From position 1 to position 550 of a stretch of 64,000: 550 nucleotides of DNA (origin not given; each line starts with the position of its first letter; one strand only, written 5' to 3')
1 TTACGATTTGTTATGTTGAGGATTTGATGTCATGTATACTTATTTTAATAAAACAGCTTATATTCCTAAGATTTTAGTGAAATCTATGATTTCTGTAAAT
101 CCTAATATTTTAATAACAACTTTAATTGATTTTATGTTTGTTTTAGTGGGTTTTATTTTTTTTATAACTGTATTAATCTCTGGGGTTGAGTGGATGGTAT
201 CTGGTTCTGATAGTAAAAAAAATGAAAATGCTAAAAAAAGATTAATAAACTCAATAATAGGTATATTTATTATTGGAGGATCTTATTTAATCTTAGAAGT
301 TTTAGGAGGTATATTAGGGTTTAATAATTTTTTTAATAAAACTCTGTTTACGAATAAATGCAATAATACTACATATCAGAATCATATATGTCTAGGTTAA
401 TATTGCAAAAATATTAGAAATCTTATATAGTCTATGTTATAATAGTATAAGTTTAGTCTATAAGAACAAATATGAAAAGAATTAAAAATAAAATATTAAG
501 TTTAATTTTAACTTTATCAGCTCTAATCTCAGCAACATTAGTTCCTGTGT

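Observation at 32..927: Tandem VirB2/TrbC-like pilin paralogs with a conserved C-terminal Cys pair; only one has a signal peptide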

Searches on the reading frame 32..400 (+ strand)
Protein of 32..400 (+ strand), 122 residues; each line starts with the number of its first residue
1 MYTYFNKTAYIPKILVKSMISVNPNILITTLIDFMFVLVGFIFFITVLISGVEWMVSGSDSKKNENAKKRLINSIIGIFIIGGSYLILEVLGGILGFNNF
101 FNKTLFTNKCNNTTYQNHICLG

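Call 3: search_protein_families(library=pfam, proteins=[window:32-400:+], max_evalue=1)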
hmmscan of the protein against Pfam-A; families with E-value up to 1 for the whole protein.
window:32-400:+ (122 aa): 6 families
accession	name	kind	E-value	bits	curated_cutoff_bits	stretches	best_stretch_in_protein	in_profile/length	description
PF18895.5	T4SS_pilin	-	1.7e-10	41.2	26.6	1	28-83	9-63/71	Type IV secretion system pilin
PF04956.18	TrbC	-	0.0088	16.7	27.9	1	27-85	40-92/98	TrbC/VIRB2 pilin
PF04306.18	DUF456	-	0.024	15.3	29.4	1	35-97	28-87/139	Protein of unknown function (DUF456)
PF19607.4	DUF6112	-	0.047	13.9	25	1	33-71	21-59/88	Family of unknown function (DUF6112)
PF01529.25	DHHC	-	0.19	12.2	28.7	1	34-116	51-128/133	DHHC palmitoyltransferase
PF07219.19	HemY_N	-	0.22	12.1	31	1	20-76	12-68/107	HemY protein N-terminus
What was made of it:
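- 32..400 (+): Paralog 1, gene 6 of the seven-gene array: a 122-aa leaderless VirB2-like pilin homologue. It has an N-tail of about 25 aa, two hydrophobic helices, a KK..KKR loop and a C-tail with C110 and C120. PF18895 at 41.2 bits, above the 26.6 cut-off (call 3).
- On Pfam PF04956 TrbC/VirB2 pilin: Paralog 1 scores 16.7 bits (E 0.0088) and paralog 2 is not listed (call 3).
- The window proteins miss the TrbC/VirB2 cut-off (call 3). The PF18895 hits are specific and above the cut-off (call 3).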

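Call 4: search_protein_families(library=ncbifam, proteins=[window:32-400:+], max_evalue=1)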
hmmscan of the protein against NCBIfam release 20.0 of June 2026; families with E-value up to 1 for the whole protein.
window:32-400:+ (122 aa): 3 families
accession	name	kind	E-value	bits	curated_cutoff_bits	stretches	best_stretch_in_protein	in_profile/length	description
NF045849.1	ICE_MMCAP2_0565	equivalog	0.012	15.3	40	1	31-89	16-74/80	Mbov_0395 family pilin-like conjugal transfer protein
NF006283.1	PRK08455.1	equivalog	0.06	13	187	1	34-69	19-54/182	flagellar basal body-associated protein FliL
NF045994.1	MAG4530_fam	subfamily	0.49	9.2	50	1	11-106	10-102/441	MAG4530 family protein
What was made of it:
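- On Type IV (PilA-type) pilin: There are no T4P pilin families in the Pfam or NCBIfam output (calls 3, 4).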

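Call 25: find_homologous_proteins(query=window:32-397:+)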
Query window:32-397:+ (122 aa): 1 proteins with E <= 0.001 among 19 candidates.
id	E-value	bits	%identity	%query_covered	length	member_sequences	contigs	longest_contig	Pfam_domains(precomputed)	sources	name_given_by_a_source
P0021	8.6e-71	254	98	100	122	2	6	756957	PF18895.6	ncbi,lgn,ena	-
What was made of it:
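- No orthologue beyond this species was found by the indexed search (call 25).
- Tried and rejected: The indexed homologue search with paralog 1 found only its own strain variant (call 25).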

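Call 75: search_protein_families(library=phrogs, proteins=[window:32-400:+], max_evalue=0.1)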
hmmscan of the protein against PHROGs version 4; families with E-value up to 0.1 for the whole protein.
window:32-400:+ (122 aa): 0 families
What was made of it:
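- No holin or immunity hit appears in Pfam, NCBIfam or PHROGs (calls 3, 4, 75).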
